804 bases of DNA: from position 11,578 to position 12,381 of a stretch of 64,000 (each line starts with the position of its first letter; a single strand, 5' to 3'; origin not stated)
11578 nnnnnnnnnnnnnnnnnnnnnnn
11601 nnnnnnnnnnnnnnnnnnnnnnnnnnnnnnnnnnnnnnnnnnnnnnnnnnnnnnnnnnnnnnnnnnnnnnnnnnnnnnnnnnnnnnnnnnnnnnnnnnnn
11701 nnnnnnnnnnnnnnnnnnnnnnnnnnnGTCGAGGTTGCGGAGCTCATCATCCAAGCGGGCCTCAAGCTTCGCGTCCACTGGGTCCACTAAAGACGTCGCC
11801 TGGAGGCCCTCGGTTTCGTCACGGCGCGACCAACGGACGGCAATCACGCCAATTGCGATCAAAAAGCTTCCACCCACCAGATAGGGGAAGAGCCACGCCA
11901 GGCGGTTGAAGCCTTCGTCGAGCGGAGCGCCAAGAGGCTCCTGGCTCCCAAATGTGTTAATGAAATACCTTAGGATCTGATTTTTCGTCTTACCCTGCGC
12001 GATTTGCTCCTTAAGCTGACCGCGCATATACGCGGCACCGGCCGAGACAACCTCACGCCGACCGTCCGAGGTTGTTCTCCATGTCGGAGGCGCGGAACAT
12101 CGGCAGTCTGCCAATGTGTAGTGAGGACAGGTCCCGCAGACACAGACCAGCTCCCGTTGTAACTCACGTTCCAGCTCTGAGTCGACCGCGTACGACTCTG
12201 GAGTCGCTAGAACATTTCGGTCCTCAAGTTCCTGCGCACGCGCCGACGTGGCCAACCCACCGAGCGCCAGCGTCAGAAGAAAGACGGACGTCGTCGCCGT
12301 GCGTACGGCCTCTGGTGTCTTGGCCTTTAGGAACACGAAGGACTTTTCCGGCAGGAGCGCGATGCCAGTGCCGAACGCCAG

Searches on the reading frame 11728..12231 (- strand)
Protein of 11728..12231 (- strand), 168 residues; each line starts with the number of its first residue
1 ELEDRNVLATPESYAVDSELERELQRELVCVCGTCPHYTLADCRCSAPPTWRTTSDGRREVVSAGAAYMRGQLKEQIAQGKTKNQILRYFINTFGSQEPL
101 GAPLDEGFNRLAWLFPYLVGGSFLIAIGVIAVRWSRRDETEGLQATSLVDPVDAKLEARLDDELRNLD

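Call 24: search_solved_structures(query=window:11728-12231:-, max_evalue=10, show_alignments=4)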
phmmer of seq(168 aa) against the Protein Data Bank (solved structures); distinct sequences matched with E-value up to 10: 1.
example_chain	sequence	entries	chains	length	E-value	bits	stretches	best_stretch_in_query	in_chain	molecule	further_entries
2hl7_A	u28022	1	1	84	0.68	13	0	66-96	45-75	Cytochrome C-type biogenesis protein CcmH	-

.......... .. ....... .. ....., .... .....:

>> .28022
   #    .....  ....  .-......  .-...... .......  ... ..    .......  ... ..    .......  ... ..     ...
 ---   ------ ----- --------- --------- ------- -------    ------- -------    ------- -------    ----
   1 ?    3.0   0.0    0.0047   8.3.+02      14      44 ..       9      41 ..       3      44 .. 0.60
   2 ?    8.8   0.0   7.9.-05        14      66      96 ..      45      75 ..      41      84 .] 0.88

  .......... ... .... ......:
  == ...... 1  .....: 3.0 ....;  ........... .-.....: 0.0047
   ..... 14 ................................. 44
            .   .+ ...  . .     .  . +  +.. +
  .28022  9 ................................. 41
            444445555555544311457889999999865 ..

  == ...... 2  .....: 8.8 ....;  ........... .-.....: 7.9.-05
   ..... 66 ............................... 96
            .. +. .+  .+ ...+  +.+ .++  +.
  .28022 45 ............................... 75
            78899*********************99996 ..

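Call 28: find_homologous_proteins(query=window:11728-12231:-, max_evalue=0.001)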
Query seq(168 aa) (168 aa): 365 proteins with E <= 0.001 among 440 candidates; the best 120 are listed.
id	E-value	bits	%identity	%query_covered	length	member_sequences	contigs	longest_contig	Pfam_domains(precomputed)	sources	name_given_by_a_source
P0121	2.5e-64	234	66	93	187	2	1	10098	PF03918.20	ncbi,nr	ncbi:MAG: cytochrome c-type biogenesis protein CcmH, partial [Acidobacteria bacterium]|nr:cytochrome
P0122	2.8e-63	231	66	93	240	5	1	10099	PF03918.20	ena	-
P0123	6.5e-63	230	63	97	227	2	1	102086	PF03918.20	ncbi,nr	ncbi:MAG: hypothetical protein F4X11_12880, partial [Acidobacteria bacterium]|nr:hypothetical protei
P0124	3.2e-62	227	63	95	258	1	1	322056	PF16327.11,PF03918.20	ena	-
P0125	3.4e-59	217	60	97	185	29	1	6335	PF03918.20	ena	-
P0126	1.7e-58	215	68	95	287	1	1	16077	PF16327.11,PF03918.20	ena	-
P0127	1.6e-56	209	63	95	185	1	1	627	PF03918.20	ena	-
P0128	7.3e-51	190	62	94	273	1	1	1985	PF16327.11,PF03918.20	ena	-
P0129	7.0e-49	184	58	95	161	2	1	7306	PF03918.20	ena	-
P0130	4.2e-48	181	71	67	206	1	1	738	PF03918.20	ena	-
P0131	1.7e-43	166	58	90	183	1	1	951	PF03918.20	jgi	-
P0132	1.6e-39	153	63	69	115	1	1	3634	PF03918.20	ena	-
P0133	1.4e-36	144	68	60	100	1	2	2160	PF03918.20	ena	-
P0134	1.7e-36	144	51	96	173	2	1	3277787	PF03918.20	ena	-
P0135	2.1e-36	143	52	90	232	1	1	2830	PF16327.11,PF03918.20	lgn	-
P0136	7.4e-36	141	52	86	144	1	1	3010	PF03918.20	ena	-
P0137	1.7e-35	140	49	92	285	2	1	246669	PF16327.11,PF03918.20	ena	-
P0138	4.9e-35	139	63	60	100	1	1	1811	PF03918.20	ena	-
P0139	8.1e-35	138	52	89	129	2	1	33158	PF03918.20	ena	-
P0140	2.2e-34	137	68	60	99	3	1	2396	PF03918.20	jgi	jgi:cytochrome c-type biogenesis protein CcmH/NrfF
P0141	2.5e-34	137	48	93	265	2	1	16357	PF16327.11,PF03918.20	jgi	jgi:cytochrome c-type biogenesis protein CcmF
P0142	2.6e-34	136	65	60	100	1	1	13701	PF03918.20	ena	-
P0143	8.6e-34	135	64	60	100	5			PF03918.20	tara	tara:strand:+ start:135 stop:437 length:303 start_codon:yes stop_codon:yes gene_type:complete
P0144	9.7e-34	135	48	95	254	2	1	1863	PF16327.11,PF03918.20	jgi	-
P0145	1.0e-33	135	49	90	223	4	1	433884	PF03918.20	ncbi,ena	-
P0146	1.2e-33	134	47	90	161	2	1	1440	PF03918.20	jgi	jgi:cytochrome c-type biogenesis protein CcmH/NrfF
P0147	1.3e-33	134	47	93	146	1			PF03918.20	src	-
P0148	1.8e-33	134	48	90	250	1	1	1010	PF16327.11,PF03918.20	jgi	jgi:cytochrome c-type biogenesis protein CcmF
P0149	2.1e-33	133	49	90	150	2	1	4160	PF03918.20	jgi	jgi:cytochrome c-type biogenesis protein CcmH/NrfF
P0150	2.4e-33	133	46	90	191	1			PF03918.20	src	-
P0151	2.7e-33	133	47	90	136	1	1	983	PF03918.20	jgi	jgi:cytochrome c-type biogenesis protein CcmH/NrfF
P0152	4.7e-33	132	46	90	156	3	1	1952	PF03918.20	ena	-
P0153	5.6e-33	132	42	97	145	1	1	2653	PF03918.20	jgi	jgi:cytochrome c-type biogenesis protein CcmH/NrfF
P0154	7.9e-33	132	46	90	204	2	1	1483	PF03918.20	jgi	jgi:cytochrome c-type biogenesis protein CcmH/NrfF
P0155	8.2e-33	132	46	90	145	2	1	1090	PF03918.20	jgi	jgi:cytochrome c-type biogenesis protein CcmH/NrfF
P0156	1.1e-32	131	50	89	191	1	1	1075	PF03918.20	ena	-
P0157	1.9e-32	130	46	95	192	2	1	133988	PF03918.20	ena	-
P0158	2.5e-32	130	44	95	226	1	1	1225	PF16327.11,PF03918.20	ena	-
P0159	2.8e-32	130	43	100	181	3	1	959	PF03918.20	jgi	jgi:cytochrome c-type biogenesis protein CcmH/NrfF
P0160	3.3e-32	130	46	93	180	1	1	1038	PF03918.20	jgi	jgi:cytochrome c-type biogenesis protein CcmH/NrfF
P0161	3.5e-32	130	44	90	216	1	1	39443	PF03918.20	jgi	jgi:cytochrome c-type biogenesis protein CcmH/NrfF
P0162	4.7e-32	129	51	89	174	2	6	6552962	PF03918.20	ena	-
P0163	5.1e-32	129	46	93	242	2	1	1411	PF16327.11,PF03918.20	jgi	-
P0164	6.4e-32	129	45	95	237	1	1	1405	PF16327.11,PF03918.20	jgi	jgi:cytochrome c-type biogenesis protein CcmH/NrfF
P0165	6.6e-32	129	43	98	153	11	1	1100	PF03918.20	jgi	-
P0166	6.8e-32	129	46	90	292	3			PF16327.11,PF03918.20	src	-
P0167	1.0e-31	128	43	92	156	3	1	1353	PF03918.20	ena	-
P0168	1.1e-31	128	47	90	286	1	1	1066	PF16327.11,PF03918.20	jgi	-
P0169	1.1e-31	128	44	90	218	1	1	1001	PF03918.20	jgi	jgi:cytochrome c-type biogenesis protein CcmH/NrfF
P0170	1.2e-31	128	46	93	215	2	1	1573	PF03918.20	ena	-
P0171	1.4e-31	128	48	89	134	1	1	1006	PF03918.20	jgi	jgi:cytochrome c-type biogenesis protein CcmH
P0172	1.5e-31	127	43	92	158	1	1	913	PF03918.20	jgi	jgi:cytochrome c-type biogenesis protein CcmH/NrfF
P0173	1.8e-31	127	46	93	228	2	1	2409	PF16327.11,PF03918.20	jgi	jgi:cytochrome c-type biogenesis protein CcmF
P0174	1.9e-31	127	43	90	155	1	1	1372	PF03918.20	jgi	jgi:cytochrome c-type biogenesis protein CcmH/NrfF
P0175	2.0e-31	127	47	92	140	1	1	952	PF03918.20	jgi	jgi:cytochrome c-type biogenesis protein CcmH/NrfF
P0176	2.6e-31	127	45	95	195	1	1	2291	PF03918.20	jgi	jgi:cytochrome c-type biogenesis protein CcmH/NrfF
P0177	2.6e-31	127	47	90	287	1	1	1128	PF16327.11,PF03918.20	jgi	jgi:cytochrome c-type biogenesis protein CcmF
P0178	2.9e-31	127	46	93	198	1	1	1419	PF03918.20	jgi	jgi:cytochrome c-type biogenesis protein CcmH/NrfF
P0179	3.0e-31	126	44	93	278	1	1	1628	PF16327.11,PF03918.20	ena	-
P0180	3.3e-31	126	48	90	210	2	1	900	PF03918.20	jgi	jgi:cytochrome c-type biogenesis protein CcmH/NrfF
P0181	3.6e-31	126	45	90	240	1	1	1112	PF16327.11,PF03918.20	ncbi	-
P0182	3.7e-31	126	45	92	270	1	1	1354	PF16327.11,PF03918.20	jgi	jgi:cytochrome c-type biogenesis protein CcmF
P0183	3.7e-31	126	45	92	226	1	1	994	PF03918.20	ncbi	-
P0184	4.1e-31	126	45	90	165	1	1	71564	PF03918.20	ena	-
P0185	5.5e-31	126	47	96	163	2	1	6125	PF03918.20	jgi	jgi:cytochrome c-type biogenesis protein CcmH/NrfF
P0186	5.6e-31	126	44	93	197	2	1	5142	PF03918.20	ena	-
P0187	5.7e-31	126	44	89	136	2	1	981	PF03918.20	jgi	jgi:cytochrome c-type biogenesis protein CcmH/NrfF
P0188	7.3e-31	125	43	90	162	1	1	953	PF03918.20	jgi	jgi:cytochrome c-type biogenesis protein CcmH/NrfF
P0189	8.0e-31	125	44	99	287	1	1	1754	PF16327.11,PF03918.20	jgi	jgi:cytochrome c-type biogenesis protein CcmH/NrfF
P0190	1.1e-30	125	43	93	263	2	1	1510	PF16327.11,PF03918.20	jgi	jgi:cytochrome c-type biogenesis protein CcmH/NrfF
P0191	1.1e-30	125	44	90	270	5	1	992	PF16327.11,PF03918.20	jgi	jgi:cytochrome c-type biogenesis protein CcmF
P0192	1.9e-30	124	46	90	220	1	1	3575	PF03918.20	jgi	jgi:cytochrome c-type biogenesis protein CcmH/NrfF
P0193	2.0e-30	124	44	91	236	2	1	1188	PF16327.11,PF03918.20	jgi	jgi:cytochrome c-type biogenesis protein CcmH/NrfF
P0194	2.5e-30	124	45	90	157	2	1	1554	PF03918.20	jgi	jgi:cytochrome c-type biogenesis protein CcmH/NrfF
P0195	2.7e-30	123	47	90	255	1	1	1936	PF16327.11,PF03918.20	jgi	jgi:cytochrome c-type biogenesis protein CcmH/NrfF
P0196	3.0e-30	123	42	98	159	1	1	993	PF03918.20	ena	-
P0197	3.0e-30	123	43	92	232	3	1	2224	PF16327.11,PF03918.20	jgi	jgi:cytochrome c-type biogenesis protein CcmH/NrfF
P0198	3.7e-30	123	45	90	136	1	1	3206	PF03918.20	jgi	jgi:cytochrome c-type biogenesis protein CcmH/NrfF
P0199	3.7e-30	123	46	93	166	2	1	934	PF03918.20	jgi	jgi:cytochrome c-type biogenesis protein CcmH/NrfF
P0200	3.9e-30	123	41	97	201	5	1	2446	PF03918.20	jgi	jgi:cytochrome c-type biogenesis protein CcmH/NrfF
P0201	3.9e-30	123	43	90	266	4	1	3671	PF16327.11,PF03918.20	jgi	-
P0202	4.8e-30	123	42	90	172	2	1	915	PF03918.20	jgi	jgi:cytochrome c-type biogenesis protein CcmH/NrfF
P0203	5.6e-30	122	42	90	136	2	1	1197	PF03918.20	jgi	jgi:cytochrome c-type biogenesis protein CcmH/NrfF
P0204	5.6e-30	122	43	90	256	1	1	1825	PF16327.11,PF03918.20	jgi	jgi:cytochrome c-type biogenesis protein CcmH/NrfF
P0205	6.0e-30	122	41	90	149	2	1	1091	PF03918.20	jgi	jgi:cytochrome c-type biogenesis protein CcmH/NrfF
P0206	6.3e-30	122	44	90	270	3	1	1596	PF16327.11,PF03918.20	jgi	jgi:cytochrome c-type biogenesis protein CcmF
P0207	6.8e-30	122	44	90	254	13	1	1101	PF16327.11,PF03918.20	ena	-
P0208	7.8e-30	122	42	90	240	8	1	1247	PF16327.11,PF03918.20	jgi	jgi:cytochrome c-type biogenesis protein CcmH/NrfF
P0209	9.9e-30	122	46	93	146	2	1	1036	PF03918.20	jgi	jgi:cytochrome c-type biogenesis protein CcmH/NrfF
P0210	1.0e-29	122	48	86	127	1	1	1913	PF03918.20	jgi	jgi:cytochrome c-type biogenesis protein CcmH/NrfF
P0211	1.2e-29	121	44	96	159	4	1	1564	PF03918.20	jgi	jgi:cytochrome c-type biogenesis protein CcmH/NrfF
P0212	1.3e-29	121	46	90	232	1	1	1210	PF16327.11,PF03918.20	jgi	jgi:cytochrome c-type biogenesis protein CcmH/NrfF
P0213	1.5e-29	121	41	95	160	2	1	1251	PF03918.20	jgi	jgi:cytochrome c-type biogenesis protein CcmH/NrfF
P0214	1.5e-29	121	46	90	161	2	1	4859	PF03918.20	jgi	jgi:cytochrome c-type biogenesis protein CcmH/NrfF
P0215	1.5e-29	121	40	90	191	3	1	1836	PF03918.20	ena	-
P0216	1.6e-29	121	42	90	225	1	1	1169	PF03918.20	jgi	jgi:cytochrome c-type biogenesis protein CcmH/NrfF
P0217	1.8e-29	121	44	90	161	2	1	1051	PF03918.20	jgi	jgi:cytochrome c-type biogenesis protein CcmH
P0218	1.9e-29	121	49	89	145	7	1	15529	PF03918.20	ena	-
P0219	2.0e-29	121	42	90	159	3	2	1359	PF03918.20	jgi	jgi:cytochrome c-type biogenesis protein CcmH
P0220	2.3e-29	120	42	90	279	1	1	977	PF16327.11,PF03918.20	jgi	jgi:cytochrome c-type biogenesis protein CcmF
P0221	2.3e-29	120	46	95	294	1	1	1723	PF16327.11,PF03918.20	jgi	jgi:cytochrome c-type biogenesis protein CcmF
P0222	2.5e-29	120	46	89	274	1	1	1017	PF16327.11,PF03918.20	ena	-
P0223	2.7e-29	120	43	95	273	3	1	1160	PF16327.11,PF03918.20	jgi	-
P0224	3.5e-29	120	40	90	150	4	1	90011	PF03918.20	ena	-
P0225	4.4e-29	119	48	82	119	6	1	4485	PF03918.20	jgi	jgi:cytochrome c-type biogenesis protein CcmH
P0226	4.9e-29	119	47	86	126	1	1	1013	PF03918.20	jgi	jgi:cytochrome c-type biogenesis protein CcmH/NrfF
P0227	5.1e-29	119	43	95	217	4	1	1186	PF03918.20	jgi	jgi:cytochrome c-type biogenesis protein CcmF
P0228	8.9e-29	118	48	84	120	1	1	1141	PF03918.20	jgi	jgi:cytochrome c-type biogenesis protein CcmH/NrfF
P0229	9.5e-29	118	44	93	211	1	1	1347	PF03918.20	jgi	-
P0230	9.5e-29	118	43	90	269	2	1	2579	PF16327.11,PF03918.20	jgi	jgi:cytochrome c-type biogenesis protein CcmH/NrfF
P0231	1.3e-28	118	43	94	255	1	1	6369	PF16327.11,PF03918.20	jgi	jgi:cytochrome c-type biogenesis protein CcmF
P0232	1.6e-28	118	40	90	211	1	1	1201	PF03918.20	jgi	jgi:cytochrome c-type biogenesis protein CcmH/NrfF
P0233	1.8e-28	118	42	93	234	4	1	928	PF16327.11,PF03918.20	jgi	jgi:cytochrome c-type biogenesis protein CcmF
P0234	1.9e-28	117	58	60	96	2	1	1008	PF03918.20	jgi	-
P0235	2.2e-28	117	61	60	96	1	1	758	PF03918.20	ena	-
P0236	2.9e-28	117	46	95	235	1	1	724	PF16327.11,PF03918.20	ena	-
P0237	3.2e-28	117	44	86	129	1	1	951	PF03918.20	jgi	jgi:cytochrome c-type biogenesis protein CcmH/NrfF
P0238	3.2e-28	117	41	90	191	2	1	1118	PF03918.20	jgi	jgi:cytochrome c-type biogenesis protein CcmH/NrfF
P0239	3.3e-28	117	45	86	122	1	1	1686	PF03918.20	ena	-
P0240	3.3e-28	117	44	90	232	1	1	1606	PF16327.11,PF03918.20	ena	-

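Call 58: find_encoding_contigs(protein=P0134, flank=10000, max_places=2)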
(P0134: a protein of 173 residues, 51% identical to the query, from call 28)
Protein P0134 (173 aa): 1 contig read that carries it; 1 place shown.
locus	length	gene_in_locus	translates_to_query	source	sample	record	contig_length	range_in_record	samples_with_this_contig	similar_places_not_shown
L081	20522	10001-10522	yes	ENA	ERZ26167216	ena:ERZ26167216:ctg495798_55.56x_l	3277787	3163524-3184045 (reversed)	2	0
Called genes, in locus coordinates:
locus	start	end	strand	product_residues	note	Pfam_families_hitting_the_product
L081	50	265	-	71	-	-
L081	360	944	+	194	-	PF03449:GreA_GreB_N, PF01272:GreA_GreB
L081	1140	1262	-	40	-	-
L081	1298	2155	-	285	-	PF02089:Palm_thioest (weak), PF12697:Abhydrolase_6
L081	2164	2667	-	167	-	PF12802:MarR_2, PF13551:HTH_29 (weak)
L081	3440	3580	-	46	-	-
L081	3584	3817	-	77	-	PF00902:TatC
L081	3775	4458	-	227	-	PF00902:TatC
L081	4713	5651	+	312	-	PF10026:DUF2268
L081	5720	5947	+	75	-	-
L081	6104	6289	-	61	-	-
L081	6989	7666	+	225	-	PF04909:Amidohydro_2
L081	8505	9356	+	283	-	-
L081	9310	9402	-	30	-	-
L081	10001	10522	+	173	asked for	PF03918:CcmH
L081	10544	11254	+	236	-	-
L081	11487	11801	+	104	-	PF01527:HTH_Tnp_1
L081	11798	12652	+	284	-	PF13276:HTH_21, PF00665:rve, PF13683:rve_3, PF13333:rve_2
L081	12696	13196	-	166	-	-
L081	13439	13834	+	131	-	-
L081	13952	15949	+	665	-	PF13439:Glyco_transf_4 (weak), PF13579:Glyco_trans_4_4 (weak), PF20706:GT4-conflict, PF00534:Glycos_transf_1, PF13692:Glyco_trans_1_4, PF09037:Sulphotransf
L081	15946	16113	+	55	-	-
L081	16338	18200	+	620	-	PF00664:ABC_membrane, PF00005:ABC_tran, PF13304:AAA_21 (faint)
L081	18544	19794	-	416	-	PF00884:Sulfatase, PF01663:Phosphodiest (faint), PF16347:SGSH_C (weak)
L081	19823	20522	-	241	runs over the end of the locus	PF12146:Hydrolase_4, PF00561:Abhydrolase_1 (weak)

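Call 59: find_encoding_contigs(protein=P0145, flank=10000, max_places=2)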
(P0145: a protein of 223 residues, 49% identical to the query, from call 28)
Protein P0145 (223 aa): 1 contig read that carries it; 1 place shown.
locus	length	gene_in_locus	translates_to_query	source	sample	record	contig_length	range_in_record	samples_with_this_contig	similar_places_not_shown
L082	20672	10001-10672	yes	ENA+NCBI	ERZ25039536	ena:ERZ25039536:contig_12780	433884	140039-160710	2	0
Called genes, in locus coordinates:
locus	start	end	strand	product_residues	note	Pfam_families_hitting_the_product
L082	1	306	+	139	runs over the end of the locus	PF04977:DivIC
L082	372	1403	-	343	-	PF00154:RecA_N, PF08423:Rad51, PF06745:ATPase (weak), PF27531:MT3502_N, PF01637:ATPase_2 (weak), PF21096:RecA_C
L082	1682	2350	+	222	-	PF04307:YdjM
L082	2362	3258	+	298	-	PF13428:TPR_14 (faint)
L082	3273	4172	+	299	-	PF00092:VWA, PF13519:VWA_2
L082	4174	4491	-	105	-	-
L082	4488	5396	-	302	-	PF02737:3HCDH_N, PF03446:NAD_binding_2 (faint), PF00725:3HCDH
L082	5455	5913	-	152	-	PF02803:Thiolase_C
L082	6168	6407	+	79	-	-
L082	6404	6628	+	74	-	-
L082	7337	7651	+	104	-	PF02545:Maf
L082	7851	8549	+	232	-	PF03100:CcmE (weak)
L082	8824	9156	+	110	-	PF01578:Cytochrom_C_asm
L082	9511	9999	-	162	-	-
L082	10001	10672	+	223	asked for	PF03918:CcmH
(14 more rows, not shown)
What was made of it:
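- Tried and rejected: The other (L081) lies next to a transposase (calls 58, 59).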

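Call 70: search_solved_structures(query=A4, max_evalue=1, show_alignments=3)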
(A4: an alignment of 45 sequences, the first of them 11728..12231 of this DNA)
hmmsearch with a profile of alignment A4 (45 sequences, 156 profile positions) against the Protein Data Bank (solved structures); distinct sequences matched with E-value up to 1: 7.
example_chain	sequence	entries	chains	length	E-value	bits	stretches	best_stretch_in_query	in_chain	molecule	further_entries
2kw0_A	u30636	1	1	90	5.9e-08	35.7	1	28-87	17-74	CcmH protein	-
2hl7_A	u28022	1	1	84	2.9e-07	33.5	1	29-86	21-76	Cytochrome C-type biogenesis protein CcmH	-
8vd6_A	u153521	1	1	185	1.2e-05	28.2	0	55-77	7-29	CAP REPEAT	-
2qyp_A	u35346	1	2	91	0.31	13.9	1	47-79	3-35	Proactivator polypeptide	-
2z9a_A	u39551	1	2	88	0.4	13.5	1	47-79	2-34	Proactivator polypeptide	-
2gtg_A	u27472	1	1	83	0.76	12.6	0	49-79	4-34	Proactivator polypeptide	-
1m12_A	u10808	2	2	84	0.96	12.3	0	49-79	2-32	SAPOSIN C | Proactivator polypeptide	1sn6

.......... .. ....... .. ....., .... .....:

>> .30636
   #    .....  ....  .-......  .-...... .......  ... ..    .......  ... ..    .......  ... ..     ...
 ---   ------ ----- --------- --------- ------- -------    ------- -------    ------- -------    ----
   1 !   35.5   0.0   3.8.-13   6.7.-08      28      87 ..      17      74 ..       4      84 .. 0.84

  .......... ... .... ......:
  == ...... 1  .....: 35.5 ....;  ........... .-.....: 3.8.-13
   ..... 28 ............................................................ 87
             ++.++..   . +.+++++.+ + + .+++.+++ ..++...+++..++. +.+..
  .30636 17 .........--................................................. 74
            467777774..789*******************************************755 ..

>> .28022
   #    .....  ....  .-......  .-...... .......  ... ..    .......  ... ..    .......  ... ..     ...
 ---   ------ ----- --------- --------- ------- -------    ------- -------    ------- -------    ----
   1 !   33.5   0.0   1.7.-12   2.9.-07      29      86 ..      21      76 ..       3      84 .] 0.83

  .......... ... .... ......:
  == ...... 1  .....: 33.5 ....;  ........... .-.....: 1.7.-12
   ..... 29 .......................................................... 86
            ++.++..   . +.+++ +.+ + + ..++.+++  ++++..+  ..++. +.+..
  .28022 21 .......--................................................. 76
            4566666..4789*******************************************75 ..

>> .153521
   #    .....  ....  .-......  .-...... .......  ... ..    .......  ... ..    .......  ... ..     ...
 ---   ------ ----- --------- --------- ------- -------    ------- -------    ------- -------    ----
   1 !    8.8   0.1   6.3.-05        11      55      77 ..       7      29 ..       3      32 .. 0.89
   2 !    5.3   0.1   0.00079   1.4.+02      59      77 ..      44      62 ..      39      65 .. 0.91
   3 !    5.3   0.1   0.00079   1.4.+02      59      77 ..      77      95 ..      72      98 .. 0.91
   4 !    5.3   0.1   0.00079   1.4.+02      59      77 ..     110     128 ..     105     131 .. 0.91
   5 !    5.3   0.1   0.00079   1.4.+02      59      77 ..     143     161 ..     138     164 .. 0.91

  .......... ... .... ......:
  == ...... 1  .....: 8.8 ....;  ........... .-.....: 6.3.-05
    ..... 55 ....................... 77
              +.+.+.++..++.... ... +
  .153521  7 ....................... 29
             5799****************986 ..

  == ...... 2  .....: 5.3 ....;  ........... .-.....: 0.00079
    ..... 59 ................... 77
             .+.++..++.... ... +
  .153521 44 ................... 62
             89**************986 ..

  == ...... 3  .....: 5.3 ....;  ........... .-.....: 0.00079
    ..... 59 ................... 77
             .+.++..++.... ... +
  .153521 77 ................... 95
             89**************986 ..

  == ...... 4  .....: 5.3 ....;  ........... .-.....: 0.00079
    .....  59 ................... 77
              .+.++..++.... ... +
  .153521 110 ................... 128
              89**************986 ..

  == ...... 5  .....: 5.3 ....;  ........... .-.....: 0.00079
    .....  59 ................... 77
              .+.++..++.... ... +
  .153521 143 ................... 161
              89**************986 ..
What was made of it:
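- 11725..12231 (-): CcmH-like module fused to CcmF (residues about 685-852): periplasmic Cys-rich domain, C-terminal TM helix and cytoplasmic tail. Family profile against 2KW0 5.9e-08 and 2HL7 2.9e-07 (call 70).
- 12097..12144 (-): Cys-rich motif C714-V-C716-G-T-C719-x7-C727-R-C729. C716xxC719 aligns to the CPKC redox pair of CcmH. HMM alignment to CPKC of 2KW0 and 2HL7 (call 70).
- On CcmH / NrfF family (PF03918), for the fused module: Profile against 2KW0 5.9e-08, with CgtC aligned to CPKC (call 70).
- Closest known: CcmH / NrfF. Same: The CxxC aligns to CPKC, and the helical segment is conserved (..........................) (calls 24, 70).
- The canonical CxxC pair is retained and aligns to CPKC (call 70), so ordinary CcmH function is enough to explain the domain.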

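Call 73: predict_structure(alignment_id=A4)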
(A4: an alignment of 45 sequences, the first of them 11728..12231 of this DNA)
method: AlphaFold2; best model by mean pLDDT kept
length: 168 residues; sequences in the alignment: 45
mean_pLDDT: 85.4   pTM: 0.60
mean pLDDT of the five models: 85.4, 85.1, 85.0, 84.8, 84.2
residues with pLDDT >= 90: 103; 70-90: 31; 50-70: 31; < 50: 3
segments of 3 or more residues with pLDDT < 50: none
pLDDT, mean of each block of 10 residues (from residue 1): 53 83 96 94 96 96 96 97 97 89 68 89 97 86 56 76 85
secondary structure, 60 per line:
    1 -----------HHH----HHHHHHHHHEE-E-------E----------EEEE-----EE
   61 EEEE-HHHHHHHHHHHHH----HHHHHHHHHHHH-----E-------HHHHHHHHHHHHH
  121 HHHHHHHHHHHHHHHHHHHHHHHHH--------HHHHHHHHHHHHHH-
elements in order: H19-27 E50-53 E59-64 H66-78 H83-94 H108-145 H154-167
